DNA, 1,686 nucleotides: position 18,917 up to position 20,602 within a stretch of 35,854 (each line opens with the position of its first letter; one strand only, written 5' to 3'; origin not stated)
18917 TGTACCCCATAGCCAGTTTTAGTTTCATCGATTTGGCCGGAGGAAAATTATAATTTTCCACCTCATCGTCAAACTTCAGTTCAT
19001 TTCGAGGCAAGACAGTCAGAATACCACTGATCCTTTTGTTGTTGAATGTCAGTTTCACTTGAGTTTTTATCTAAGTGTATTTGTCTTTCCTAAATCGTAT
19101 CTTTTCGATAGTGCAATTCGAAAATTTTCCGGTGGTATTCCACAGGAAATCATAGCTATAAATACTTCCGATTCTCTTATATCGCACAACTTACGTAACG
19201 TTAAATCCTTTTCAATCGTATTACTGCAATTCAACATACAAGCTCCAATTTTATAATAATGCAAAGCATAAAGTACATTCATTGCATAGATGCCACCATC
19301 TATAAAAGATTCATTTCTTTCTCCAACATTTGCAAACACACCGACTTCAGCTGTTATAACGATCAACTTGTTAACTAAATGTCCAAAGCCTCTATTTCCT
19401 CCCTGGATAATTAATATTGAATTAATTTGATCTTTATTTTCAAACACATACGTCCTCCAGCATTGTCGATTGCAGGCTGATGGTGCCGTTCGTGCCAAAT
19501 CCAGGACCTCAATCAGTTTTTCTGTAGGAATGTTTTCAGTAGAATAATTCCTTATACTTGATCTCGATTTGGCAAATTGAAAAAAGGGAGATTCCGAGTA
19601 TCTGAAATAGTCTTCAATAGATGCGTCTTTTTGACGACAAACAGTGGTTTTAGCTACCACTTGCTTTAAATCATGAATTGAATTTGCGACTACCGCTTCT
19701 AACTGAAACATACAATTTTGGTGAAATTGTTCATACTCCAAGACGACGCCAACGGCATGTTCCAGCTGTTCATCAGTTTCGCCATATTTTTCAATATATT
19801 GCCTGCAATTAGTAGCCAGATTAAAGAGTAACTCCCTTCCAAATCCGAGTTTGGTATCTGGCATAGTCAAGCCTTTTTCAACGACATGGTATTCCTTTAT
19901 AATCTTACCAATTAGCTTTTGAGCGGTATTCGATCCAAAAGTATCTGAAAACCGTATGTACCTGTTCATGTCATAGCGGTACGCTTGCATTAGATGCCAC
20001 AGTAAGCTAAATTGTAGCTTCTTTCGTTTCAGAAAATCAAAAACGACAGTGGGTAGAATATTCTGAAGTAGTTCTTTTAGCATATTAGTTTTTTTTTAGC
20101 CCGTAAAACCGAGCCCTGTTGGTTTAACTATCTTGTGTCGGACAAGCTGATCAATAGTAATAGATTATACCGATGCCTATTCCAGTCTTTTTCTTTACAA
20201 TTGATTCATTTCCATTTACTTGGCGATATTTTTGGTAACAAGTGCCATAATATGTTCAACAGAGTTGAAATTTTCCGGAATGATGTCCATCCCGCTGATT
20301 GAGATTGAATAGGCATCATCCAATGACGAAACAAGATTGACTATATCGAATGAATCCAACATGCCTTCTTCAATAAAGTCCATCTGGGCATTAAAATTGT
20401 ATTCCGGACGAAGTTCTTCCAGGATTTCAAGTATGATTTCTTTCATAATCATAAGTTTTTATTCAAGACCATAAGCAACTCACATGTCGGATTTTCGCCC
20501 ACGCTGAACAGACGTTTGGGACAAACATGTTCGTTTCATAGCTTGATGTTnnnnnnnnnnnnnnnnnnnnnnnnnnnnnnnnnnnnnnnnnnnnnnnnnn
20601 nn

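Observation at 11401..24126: Carrier-protein-dependent tailoring module of about 13 kb embedded in a Wzx/Wzy polysaccharide locus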

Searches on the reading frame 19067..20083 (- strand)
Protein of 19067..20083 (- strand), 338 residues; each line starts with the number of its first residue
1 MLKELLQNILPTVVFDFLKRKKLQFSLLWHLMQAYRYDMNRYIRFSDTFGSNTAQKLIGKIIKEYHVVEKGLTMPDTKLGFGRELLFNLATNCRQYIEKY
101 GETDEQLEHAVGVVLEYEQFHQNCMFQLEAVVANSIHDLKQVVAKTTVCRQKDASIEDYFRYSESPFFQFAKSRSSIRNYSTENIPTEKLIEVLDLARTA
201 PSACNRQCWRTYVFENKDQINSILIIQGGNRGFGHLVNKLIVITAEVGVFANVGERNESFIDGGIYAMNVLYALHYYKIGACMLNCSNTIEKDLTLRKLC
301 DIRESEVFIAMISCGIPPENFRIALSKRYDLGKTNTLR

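Call 3: search_protein_families(library=pfam, proteins=[window:19067-20083:-], max_evalue=0.01)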
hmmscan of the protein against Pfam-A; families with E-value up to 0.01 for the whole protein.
window:19067-20083:- (338 aa): 2 families
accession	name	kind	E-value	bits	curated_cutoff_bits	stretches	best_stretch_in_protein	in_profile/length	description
PF00881.29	Nitroreductase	-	1.2e-20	74.8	23.5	1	172-315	2-166/167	Nitroreductase family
PF14512.11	TM1586_NiRdase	-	1.6e-05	25.1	27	1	174-216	145-187/215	Putative TM nitroreductase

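Call 6: search_protein_families(library=ncbifam, proteins=[window:19067-20083:-], max_evalue=0.01)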
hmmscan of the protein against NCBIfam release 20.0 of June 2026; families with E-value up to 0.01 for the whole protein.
window:19067-20083:- (338 aa): 2 families
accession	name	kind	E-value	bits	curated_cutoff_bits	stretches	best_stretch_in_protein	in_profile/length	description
TIGR02476.1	BluB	equivalog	9.4e-05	21.9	150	1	167-223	9-65/205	5,6-dimethylbenzimidazole synthase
NF008275.0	PRK11053.1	equivalog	0.0062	16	227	1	168-217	4-54/217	oxygen-insensitive NAD(P)H nitroreductase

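Call 10: search_solved_structures(query=window:19067-20083:-, max_evalue=0.01)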
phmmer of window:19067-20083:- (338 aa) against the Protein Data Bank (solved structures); distinct sequences matched with E-value up to 0.01: 24.
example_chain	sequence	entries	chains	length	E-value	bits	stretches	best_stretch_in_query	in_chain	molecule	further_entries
4dn2_A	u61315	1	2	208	8.2e-09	38.3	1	166-286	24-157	Nitroreductase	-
3e10_A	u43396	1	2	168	1.8e-08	37.2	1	172-331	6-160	Putative NADH Oxidase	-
3h4o_A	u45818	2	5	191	8e-08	35.1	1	165-223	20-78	NITROREDUCTASE FAMILY PROTEIN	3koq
8cqt_A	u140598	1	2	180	1.9e-07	33.9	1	166-325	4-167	Putative NADH dehydrogenase/NAD(P)H nitroreductase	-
5j6c_A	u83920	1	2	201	1.3e-06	31.1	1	168-293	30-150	Putative reductase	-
3e39_A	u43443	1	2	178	4.1e-06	29.5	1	163-320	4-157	Putative Nitroreductase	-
2fre_A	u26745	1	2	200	1.1e-05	28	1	161-260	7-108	NAD(P)H-flavin oxidoreductase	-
3ge6_A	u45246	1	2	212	2.2e-05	27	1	165-218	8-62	Nitroreductase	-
5j62_A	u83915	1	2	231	2.8e-05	26.7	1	166-223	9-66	Putative reductase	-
4g8s_A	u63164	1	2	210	3.3e-05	26.5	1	166-317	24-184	Nitroreductase family protein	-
6pz0_A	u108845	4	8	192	0.00023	23.7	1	168-217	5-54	iodotyrosine deiodinase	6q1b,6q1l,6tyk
3gb5_A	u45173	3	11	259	0.00063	22.3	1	159-223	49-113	Iodotyrosine dehalogenase 1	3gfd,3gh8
5ko7_A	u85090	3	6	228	0.00064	22.2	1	164-221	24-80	Nitroreductase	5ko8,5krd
3tnz_A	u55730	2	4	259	0.00065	22.2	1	159-223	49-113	Iodotyrosine dehalogenase 1 | Iodotyrosine deiodinase 1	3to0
3gfa_A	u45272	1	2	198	0.00073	22.1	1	173-223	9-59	Putative nitroreductase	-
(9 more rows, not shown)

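Call 34: find_homologous_proteins(query=window:19067-20083:-)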
Query window:19067-20083:- (338 aa): 1356 proteins with E <= 0.001 among 2332 candidates; the best 120 are listed.
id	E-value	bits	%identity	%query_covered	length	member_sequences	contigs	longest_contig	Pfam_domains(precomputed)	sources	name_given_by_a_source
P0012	2.0e-226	768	100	100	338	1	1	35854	PF00881.30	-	-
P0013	9.0e-153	526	67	100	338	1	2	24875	PF00881.30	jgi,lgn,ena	-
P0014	3.5e-142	491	63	100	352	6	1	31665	PF00881.30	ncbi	-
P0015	3.8e-142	491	62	99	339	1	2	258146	PF00881.30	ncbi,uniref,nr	ncbi:nitroreductase family protein [Aquirufa regiilacus]|uniref:Nitroreductase family protein n=1 Ta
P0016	4.4e-133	462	60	99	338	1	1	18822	PF00881.30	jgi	jgi:nitroreductase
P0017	1.6e-132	460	58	99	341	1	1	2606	PF00881.30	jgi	jgi:nitroreductase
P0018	1.1e-131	457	57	100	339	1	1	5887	PF00881.30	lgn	-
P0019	5.2e-130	451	58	100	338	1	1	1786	PF00881.30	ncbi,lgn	ncbi:MAG: nitroreductase family protein [Paludibacter sp.]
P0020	2.5e-129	449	56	100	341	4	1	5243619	PF00881.30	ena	-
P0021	5.8e-128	445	58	98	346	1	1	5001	PF00881.30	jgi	jgi:nitroreductase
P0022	2.2e-127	443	57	100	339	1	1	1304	PF00881.30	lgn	-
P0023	4.3e-127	442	58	100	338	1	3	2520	PF00881.30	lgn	-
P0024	5.3e-127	442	58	100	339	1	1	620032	PF00881.30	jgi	jgi:nitroreductase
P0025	8.9e-127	441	59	100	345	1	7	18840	PF00881.30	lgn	-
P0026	2.7e-126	439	58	100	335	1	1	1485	PF00881.30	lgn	-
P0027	7.9e-126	438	56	100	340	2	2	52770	PF00881.30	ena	-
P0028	1.2e-125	437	56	100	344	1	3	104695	PF00881.30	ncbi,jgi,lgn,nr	ncbi:MAG: nitroreductase family protein [Bacteroides sp.]|jgi:nitroreductase|nr:nitroreductase famil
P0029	2.3e-125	436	56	99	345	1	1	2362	PF00881.30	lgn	-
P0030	2.6e-125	436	59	100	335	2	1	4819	PF00881.30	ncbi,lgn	-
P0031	1.6e-123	430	56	99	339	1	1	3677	PF00881.30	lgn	-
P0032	2.4e-123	430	54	100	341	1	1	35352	PF00881.30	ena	-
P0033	3.9e-123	429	57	100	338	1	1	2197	PF00881.30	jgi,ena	-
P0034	4.4e-123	429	58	99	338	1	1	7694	PF00881.30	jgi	jgi:nitroreductase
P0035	5.5e-123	428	60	91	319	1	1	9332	PF00881.30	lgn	-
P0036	5.9e-123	428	57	100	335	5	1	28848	PF00881.30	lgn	-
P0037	6.3e-123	428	57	100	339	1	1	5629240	PF00881.30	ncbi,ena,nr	nr:nitroreductase family protein [uncultured Draconibacterium sp.]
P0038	1.4e-121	424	55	100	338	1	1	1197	PF00881.30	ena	-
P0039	8.1e-121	421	55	99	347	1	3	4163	PF00881.30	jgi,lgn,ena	-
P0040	1.3e-120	421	54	100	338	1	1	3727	PF00881.30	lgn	-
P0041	2.0e-120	420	55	100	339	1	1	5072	PF00881.30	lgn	-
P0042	9.7e-120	418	54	99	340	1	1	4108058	PF00881.30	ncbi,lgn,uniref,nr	ncbi:nitroreductase family protein [Mangrovibacterium diazotrophicum]|uniref:Nitroreductase n=1 Tax=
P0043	5.8e-119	415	56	95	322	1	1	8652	PF00881.30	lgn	-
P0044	2.4e-118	413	54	99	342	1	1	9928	PF00881.30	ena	-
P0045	2.8e-118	413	55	97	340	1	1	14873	PF00881.30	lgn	-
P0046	5.6e-118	412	53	100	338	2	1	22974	PF00881.30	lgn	-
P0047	1.6e-117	410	54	100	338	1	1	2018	PF00881.30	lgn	-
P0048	1.8e-117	410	54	98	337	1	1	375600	PF00881.30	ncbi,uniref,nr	ncbi:nitroreductase family protein [Algibacter pacificus]|uniref:nitroreductase family protein n=1 T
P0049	4.2e-117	409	53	100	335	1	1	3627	PF00881.30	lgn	-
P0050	4.4e-117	409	55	100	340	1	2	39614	PF00881.30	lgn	-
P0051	1.5e-116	407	55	99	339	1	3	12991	PF00881.30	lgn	-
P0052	2.9e-116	406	52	100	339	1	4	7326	PF00881.30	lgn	-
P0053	8.9e-116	405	55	99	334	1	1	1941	PF00881.30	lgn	-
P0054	2.6e-115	403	53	99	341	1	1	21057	PF00881.30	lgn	-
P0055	3.8e-115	403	53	97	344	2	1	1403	PF00881.30,PF14512.12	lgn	-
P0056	9.7e-115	401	54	100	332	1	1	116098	PF00881.30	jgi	jgi:nitroreductase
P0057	1.1e-114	401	52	100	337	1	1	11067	PF00881.30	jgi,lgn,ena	-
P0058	2.6e-114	400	54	100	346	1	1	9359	PF00881.30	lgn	-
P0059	2.7e-114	400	52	100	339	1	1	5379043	PF00881.30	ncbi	-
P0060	5.2e-114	399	53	99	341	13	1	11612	PF00881.30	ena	-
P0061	6.1e-114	399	53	99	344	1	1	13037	PF00881.30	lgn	-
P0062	2.3e-113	397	52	99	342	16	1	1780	PF00881.30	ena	-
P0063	2.7e-113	396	55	94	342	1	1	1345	PF00881.30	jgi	jgi:nitroreductase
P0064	4.3e-113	396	53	99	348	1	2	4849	PF00881.30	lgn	-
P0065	9.6e-113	395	57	85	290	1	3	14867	PF00881.30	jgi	jgi:nitroreductase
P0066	2.4e-112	393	54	100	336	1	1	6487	PF00881.30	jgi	jgi:nitroreductase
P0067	3.1e-112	393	54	100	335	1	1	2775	PF00881.30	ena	-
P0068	3.4e-112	393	54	96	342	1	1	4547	PF00881.30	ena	-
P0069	3.5e-112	393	55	99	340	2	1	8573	PF00881.30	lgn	-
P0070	4.0e-112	393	52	100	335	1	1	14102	PF00881.30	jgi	-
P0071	4.1e-112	393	52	100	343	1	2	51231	PF00881.30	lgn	-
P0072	4.8e-112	392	52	100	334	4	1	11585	PF00881.30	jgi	jgi:nitroreductase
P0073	7.2e-112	392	51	100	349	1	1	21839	PF00881.30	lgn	-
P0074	7.9e-112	392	51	99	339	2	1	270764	PF00881.30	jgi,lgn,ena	-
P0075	8.1e-112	392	52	97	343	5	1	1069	PF00881.30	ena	-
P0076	1.3e-111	391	52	99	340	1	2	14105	PF00881.30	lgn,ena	-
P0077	1.9e-111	390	58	90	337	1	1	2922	PF00881.30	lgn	-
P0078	2.7e-111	390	54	99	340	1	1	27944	PF00881.30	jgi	jgi:Nitroreductase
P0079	8.4e-111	388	53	99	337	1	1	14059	PF00881.30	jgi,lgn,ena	-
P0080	9.5e-111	388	52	99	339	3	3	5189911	PF00881.30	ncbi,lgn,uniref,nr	ncbi:hypothetical protein PbJCM13498_28280 [Prolixibacter bellariivorans]|uniref:Nitroreductase doma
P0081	1.0e-110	388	57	90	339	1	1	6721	PF00881.30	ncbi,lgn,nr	ncbi:MAG: nitroreductase family protein [Bacteroides sp.]|nr:nitroreductase family protein [Bacteroi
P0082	2.0e-110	387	52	100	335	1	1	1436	PF00881.30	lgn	-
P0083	2.1e-110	387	53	100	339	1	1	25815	PF00881.30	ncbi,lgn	-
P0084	4.8e-110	386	52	99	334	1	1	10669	PF00881.30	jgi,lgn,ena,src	-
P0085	5.0e-110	386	52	100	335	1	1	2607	PF00881.30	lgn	-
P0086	5.7e-110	386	52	99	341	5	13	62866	PF00881.30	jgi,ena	-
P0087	8.0e-110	385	51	99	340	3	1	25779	PF00881.30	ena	-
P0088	1.2e-109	385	51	99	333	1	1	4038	PF00881.30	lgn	-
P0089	1.5e-109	384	53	98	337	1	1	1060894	PF00881.30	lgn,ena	-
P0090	2.3e-109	384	53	100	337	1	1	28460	PF00881.30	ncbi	-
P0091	2.8e-109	383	51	100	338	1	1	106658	PF00881.30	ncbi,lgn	ncbi:MAG: nitroreductase family protein [Cyclobacteriaceae bacterium]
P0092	3.6e-109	383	51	99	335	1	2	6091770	PF00881.30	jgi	jgi:hypothetical protein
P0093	5.1e-109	382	53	91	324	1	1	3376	PF00881.30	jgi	-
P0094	6.3e-109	382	51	99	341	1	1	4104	PF00881.30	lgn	-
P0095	7.9e-109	382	53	93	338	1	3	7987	PF00881.30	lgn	-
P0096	8.0e-109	382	52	100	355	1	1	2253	PF00881.30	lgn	-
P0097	1.3e-108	381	53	99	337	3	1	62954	PF00881.30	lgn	-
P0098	3.5e-108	380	51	99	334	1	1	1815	PF00881.30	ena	-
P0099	8.4e-108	378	52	99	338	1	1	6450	PF00881.30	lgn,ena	-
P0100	2.7e-107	377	51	100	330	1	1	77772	PF00881.30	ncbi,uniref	ncbi:nitroreductase family protein [Marinifilum sp. RC60d5]|uniref:nitroreductase family protein n=1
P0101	3.0e-107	377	52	100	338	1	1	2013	PF00881.30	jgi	jgi:nitroreductase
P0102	3.6e-107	376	52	99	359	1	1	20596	PF00881.30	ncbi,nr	ncbi:MAG: nitroreductase family protein [Chitinophagaceae bacterium]|nr:MAG: nitroreductase family p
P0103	5.1e-107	376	51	97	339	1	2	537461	PF00881.30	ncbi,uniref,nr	ncbi:nitroreductase family protein [Parapedobacter tibetensis]|uniref:nitroreductase family protein 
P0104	8.6e-107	375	50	99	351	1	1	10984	PF00881.30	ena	-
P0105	9.0e-107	375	51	99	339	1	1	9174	PF00881.30,PF14512.12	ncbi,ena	-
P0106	1.3e-106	375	51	99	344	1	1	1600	PF00881.30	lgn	-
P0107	1.4e-106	374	51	99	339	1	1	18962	PF00881.30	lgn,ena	-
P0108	1.7e-106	374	52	98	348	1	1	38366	PF00881.30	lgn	-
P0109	2.0e-106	374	51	100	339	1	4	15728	PF00881.30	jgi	jgi:nitroreductase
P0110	2.4e-106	374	52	95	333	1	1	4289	PF00881.30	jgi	jgi:nitroreductase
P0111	2.9e-106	373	50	100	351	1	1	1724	PF00881.30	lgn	-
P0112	3.3e-106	373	47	100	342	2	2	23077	PF00881.30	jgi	jgi:nitroreductase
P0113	4.3e-106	373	52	91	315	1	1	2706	PF00881.30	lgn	-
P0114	5.2e-106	373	51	99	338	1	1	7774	PF00881.30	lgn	-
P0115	8.1e-106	372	48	99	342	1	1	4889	PF00881.30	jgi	jgi:hypothetical protein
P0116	1.2e-105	371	48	100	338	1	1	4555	PF00881.30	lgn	-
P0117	1.3e-105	371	49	100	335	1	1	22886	PF00881.30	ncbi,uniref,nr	ncbi:nitroreductase family protein [Anditalea andensis]|uniref:Nitroreductase domain-containing prot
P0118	1.4e-105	371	50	98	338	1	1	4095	PF00881.30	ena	-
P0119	1.5e-105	371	50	100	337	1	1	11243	PF00881.30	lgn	-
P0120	1.9e-105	371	51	100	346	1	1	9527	PF00881.30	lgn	-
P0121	2.5e-105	370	49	98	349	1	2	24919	PF00881.30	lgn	-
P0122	3.9e-105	370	50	100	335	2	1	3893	PF00881.30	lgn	-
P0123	3.9e-105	370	50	98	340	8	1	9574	PF00881.30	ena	-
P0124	9.8e-105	368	51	90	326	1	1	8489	PF00881.30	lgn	-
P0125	2.0e-104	367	54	94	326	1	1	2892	PF00881.30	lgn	-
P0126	2.0e-104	367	50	99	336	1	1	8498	PF00881.30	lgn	-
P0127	3.3e-104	367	52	95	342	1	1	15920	PF00881.30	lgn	-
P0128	4.8e-104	366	49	100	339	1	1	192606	PF00881.30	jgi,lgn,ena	-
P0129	6.4e-104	366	50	98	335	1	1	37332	PF00881.30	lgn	-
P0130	1.5e-103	365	52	90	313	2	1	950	PF00881.30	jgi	jgi:nitroreductase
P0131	1.6e-103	364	49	95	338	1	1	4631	PF00881.30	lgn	-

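Call 35: find_encoding_contigs(protein=P0013, flank=8000, max_places=1)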
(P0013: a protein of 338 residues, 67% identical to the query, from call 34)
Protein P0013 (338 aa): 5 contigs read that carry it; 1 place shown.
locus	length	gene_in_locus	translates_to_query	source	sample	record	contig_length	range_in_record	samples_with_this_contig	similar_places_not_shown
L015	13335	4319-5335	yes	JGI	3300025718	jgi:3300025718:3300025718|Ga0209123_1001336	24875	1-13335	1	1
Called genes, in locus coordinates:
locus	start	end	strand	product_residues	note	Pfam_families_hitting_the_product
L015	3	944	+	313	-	?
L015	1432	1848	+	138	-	-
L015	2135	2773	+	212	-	PF25087:GMPPB_C (faint), PF00132:Hexapep, PF14602:Hexapep_2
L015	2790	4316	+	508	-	-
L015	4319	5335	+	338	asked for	PF00881:Nitroreductase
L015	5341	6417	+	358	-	PF04230:PS_pyruv_trans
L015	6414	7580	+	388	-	PF13439:Glyco_transf_4 (weak), PF00534:Glycos_transf_1, PF13692:Glyco_trans_1_4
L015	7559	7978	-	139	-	PF01609:DDE_Tnp_1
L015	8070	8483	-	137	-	PF14294:DUF4372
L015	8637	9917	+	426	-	-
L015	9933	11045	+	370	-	PF14307:Glyco_tran_WbsX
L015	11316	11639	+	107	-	-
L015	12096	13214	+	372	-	PF00534:Glycos_transf_1, PF13692:Glyco_trans_1_4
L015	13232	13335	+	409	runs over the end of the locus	PF04422:FrhB_FdhB_N, PF04432:FrhB_FdhB_C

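Call 36: find_encoding_contigs(protein=P0028, flank=8000, max_places=1)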
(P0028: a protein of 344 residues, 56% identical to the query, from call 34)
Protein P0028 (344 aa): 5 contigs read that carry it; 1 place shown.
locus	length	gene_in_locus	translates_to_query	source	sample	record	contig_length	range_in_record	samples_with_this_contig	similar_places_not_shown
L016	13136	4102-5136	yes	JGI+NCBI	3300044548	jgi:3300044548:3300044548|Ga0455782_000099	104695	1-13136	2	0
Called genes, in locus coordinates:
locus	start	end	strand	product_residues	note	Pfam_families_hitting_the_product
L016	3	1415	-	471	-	?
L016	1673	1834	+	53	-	-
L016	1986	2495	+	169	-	PF02357:NusG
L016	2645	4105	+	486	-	PF01554:MatE (weak), PF01943:Polysacc_synt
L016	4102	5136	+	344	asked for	PF00881:Nitroreductase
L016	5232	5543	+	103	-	-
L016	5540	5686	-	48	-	-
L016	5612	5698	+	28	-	-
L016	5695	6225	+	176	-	-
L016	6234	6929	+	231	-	PF03050:DDE_Tnp_IS66, PF13817:DDE_Tnp_IS66_C (weak)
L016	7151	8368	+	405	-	-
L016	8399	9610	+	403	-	PF04230:PS_pyruv_trans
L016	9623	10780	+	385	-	PF13692:Glyco_trans_1_4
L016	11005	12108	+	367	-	PF00534:Glycos_transf_1, PF13692:Glyco_trans_1_4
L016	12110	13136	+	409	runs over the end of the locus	PF04422:FrhB_FdhB_N, PF04432:FrhB_FdhB_C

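Call 37: find_encoding_contigs(protein=P0042, flank=8000, max_places=1)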
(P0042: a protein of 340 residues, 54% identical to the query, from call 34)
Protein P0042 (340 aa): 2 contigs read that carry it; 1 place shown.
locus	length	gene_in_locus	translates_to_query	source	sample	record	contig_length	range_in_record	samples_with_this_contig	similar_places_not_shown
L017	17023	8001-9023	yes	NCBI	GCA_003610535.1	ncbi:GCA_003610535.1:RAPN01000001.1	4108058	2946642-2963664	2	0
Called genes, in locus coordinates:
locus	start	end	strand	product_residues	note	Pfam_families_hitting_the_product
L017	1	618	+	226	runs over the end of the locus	PF06082:YjbH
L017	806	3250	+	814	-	PF13807:GNVR, PF13614:AAA_31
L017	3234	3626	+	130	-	-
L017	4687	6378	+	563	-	PF14052:Caps_assemb_Wzi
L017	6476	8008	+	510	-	PF01943:Polysacc_synt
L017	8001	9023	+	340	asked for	PF00881:Nitroreductase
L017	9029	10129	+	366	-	PF04230:PS_pyruv_trans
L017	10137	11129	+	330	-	PF00535:Glycos_transf_2, PF10111:Glyco_tranf_2_2, PF13641:Glyco_tranf_2_3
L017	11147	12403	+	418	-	-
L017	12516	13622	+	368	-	PF13439:Glyco_transf_4, PF13477:Glyco_trans_4_2 (weak), PF13579:Glyco_trans_4_4 (weak), PF00534:Glycos_transf_1, PF20706:GT4-conflict, PF13692:Glyco_trans_1_4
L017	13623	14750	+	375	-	PF04230:PS_pyruv_trans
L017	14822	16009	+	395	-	PF00534:Glycos_transf_1, PF13692:Glyco_trans_1_4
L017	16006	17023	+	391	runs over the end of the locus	PF04230:PS_pyruv_trans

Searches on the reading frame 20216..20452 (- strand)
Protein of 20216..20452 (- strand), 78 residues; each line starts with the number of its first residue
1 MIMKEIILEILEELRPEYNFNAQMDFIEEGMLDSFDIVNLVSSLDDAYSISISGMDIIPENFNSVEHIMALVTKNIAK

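Call 3: search_protein_families(library=pfam, proteins=[window:20216-20452:-], max_evalue=0.01)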
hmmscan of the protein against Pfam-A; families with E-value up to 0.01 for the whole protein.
window:20216-20452:- (78 aa): 1 family
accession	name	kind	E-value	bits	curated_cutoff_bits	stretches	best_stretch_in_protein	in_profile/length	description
PF00550.31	PP-binding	-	0.00015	22.4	20.8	1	4-70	4-65/67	Phosphopantetheine attachment site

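Call 6: search_protein_families(library=ncbifam, proteins=[window:20216-20452:-], max_evalue=0.01)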
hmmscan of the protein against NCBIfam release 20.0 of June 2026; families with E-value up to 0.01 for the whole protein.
window:20216-20452:- (78 aa): 11 families
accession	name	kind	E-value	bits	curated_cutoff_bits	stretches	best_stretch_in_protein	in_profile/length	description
NF003464.0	PRK05087.1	equivalog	8.7e-10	38.5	68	1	2-73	2-75/78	D-alanine--poly(phosphoribitol) ligase subunit DltC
NF058660.1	cispen_ACP_AmcB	equivalog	7.5e-08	32.4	80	1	16-74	19-77/80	cispentacin biosynthesis acyl carrier protein AmcB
TIGR01688.1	dltC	equivalog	1.2e-05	25.3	52.35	1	5-72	2-71/73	D-alanine--poly(phosphoribitol) ligase subunit 2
NF052616.1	ACP_for_OlsHI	equivalog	2.3e-05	24.7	130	1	10-75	12-80/83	ornithine lipid biosynthesis acyl carrier protein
NF002150.0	PRK00982.1-4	subfamily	4.2e-05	23.7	66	1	3-75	10-78/80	acyl carrier protein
TIGR00517.1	acyl_carrier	equivalog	0.0001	22.1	70.45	1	19-75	22-76/77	acyl carrier protein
NF002148.0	PRK00982.1-2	subfamily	0.00019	21.2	71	1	4-74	10-76/79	acyl carrier protein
NF002149.0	PRK00982.1-3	equivalog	0.00029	20.7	106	1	4-75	9-76/78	acyl carrier protein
NF006031.0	PRK08172.1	equivalog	0.00079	20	76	1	20-75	24-77/82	acyl carrier protein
NF005480.0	PRK07081.1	equivalog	0.0016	18.3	72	1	21-74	23-75/83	acyl carrier protein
NF002151.0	PRK00982.1-5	equivalog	0.0073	16.4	92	1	4-74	9-75/78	acyl carrier protein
